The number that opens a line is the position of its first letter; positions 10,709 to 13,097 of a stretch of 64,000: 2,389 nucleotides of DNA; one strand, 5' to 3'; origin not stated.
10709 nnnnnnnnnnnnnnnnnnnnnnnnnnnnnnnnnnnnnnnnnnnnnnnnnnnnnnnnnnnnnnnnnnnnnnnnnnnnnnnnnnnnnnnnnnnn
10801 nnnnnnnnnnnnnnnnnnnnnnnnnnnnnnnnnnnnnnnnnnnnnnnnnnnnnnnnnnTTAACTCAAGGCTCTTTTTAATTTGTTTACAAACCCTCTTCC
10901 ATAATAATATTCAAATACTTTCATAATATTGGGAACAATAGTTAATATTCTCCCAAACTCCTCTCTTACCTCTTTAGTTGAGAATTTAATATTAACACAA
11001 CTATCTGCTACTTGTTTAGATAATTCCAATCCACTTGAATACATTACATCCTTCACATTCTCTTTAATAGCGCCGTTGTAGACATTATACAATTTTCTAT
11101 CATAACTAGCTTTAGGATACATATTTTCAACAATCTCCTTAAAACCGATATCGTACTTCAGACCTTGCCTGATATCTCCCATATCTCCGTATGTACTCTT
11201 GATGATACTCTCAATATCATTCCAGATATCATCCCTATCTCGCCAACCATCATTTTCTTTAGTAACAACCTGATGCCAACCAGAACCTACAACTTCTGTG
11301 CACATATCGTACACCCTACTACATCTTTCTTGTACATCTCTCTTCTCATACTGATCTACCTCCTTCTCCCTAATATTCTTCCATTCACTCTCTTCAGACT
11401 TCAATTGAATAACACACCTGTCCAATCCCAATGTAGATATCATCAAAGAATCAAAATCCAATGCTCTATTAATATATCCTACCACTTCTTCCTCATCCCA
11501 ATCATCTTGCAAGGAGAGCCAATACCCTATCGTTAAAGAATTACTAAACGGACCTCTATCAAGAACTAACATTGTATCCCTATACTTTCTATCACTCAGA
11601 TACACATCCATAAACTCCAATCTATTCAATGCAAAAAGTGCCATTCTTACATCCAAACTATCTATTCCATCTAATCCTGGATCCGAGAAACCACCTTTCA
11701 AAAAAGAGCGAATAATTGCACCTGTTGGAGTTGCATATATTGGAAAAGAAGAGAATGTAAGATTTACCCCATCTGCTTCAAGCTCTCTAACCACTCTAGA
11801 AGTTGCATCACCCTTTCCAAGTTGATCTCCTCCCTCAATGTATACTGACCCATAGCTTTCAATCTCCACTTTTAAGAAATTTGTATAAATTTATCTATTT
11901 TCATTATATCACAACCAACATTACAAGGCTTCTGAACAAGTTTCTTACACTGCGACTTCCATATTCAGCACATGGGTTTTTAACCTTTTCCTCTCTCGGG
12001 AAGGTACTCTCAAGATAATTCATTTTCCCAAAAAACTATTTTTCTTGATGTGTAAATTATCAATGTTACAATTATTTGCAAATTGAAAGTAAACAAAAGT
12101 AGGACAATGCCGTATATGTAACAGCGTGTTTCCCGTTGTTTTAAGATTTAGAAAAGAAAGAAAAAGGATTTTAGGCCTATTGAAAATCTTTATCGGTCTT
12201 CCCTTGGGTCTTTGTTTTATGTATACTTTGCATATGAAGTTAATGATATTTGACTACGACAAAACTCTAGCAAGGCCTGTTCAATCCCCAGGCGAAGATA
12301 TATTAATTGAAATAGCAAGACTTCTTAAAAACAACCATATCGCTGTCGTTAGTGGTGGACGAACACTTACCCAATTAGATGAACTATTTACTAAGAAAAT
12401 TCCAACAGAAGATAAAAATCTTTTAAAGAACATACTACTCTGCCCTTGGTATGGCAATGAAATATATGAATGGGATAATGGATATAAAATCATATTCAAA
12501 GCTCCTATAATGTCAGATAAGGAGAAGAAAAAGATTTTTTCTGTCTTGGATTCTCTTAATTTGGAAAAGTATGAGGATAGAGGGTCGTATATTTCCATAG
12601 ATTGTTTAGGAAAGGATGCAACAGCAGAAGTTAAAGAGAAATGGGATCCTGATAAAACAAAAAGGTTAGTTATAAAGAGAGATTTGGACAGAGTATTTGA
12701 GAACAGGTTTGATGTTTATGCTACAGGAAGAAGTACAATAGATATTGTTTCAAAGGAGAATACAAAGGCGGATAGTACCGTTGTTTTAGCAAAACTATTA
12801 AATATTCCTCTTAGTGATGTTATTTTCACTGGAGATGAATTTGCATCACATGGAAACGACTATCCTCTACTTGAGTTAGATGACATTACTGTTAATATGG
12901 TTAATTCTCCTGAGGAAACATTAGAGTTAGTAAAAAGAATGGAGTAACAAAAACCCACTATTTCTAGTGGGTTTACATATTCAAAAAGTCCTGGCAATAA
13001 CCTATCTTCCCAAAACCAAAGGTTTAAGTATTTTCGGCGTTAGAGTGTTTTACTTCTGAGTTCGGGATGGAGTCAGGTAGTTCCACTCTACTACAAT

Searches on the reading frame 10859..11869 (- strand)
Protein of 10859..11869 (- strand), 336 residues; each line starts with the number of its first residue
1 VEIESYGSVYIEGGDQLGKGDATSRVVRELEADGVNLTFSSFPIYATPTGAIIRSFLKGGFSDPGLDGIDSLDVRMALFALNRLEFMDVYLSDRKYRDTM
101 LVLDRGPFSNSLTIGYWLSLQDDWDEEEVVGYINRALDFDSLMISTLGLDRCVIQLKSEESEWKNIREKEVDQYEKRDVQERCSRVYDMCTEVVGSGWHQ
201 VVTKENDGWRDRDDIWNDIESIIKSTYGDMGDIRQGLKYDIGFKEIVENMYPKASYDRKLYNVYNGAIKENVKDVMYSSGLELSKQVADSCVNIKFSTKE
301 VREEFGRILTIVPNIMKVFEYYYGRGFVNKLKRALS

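Call 10: search_protein_families(library=pfam, proteins=[window:10859-11869:-], max_evalue=0.0001)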
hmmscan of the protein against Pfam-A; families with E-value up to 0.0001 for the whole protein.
window:10859-11869:- (336 aa): 0 families

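Call 50: search_protein_families(library=pfam, proteins=[window:10859-11869:-], max_evalue=0.01)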
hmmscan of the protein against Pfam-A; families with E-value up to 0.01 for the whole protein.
window:10859-11869:- (336 aa): 1 family
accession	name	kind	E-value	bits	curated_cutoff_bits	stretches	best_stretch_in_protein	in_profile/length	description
PF02223.23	Thymidylate_kin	-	0.00023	21.4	27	1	11-109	1-91/185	Thymidylate kinase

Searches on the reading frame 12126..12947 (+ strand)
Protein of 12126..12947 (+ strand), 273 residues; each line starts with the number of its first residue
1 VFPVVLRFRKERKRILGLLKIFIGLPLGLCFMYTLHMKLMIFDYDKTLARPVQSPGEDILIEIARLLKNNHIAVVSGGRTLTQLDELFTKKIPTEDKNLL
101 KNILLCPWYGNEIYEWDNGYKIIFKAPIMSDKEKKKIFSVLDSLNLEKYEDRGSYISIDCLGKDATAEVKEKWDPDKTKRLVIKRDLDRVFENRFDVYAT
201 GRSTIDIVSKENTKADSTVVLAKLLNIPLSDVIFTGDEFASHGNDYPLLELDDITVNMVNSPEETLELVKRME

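Call 10: search_protein_families(library=pfam, proteins=[window:12126-12947:+], max_evalue=0.0001)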
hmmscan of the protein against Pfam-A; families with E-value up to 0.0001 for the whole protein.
window:12126-12947:+ (273 aa): 1 family
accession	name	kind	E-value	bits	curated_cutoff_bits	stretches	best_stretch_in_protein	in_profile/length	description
PF08282.18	Hydrolase_3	-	2.8e-13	50.6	20.9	1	176-269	150-239/255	haloacid dehalogenase-like hydrolase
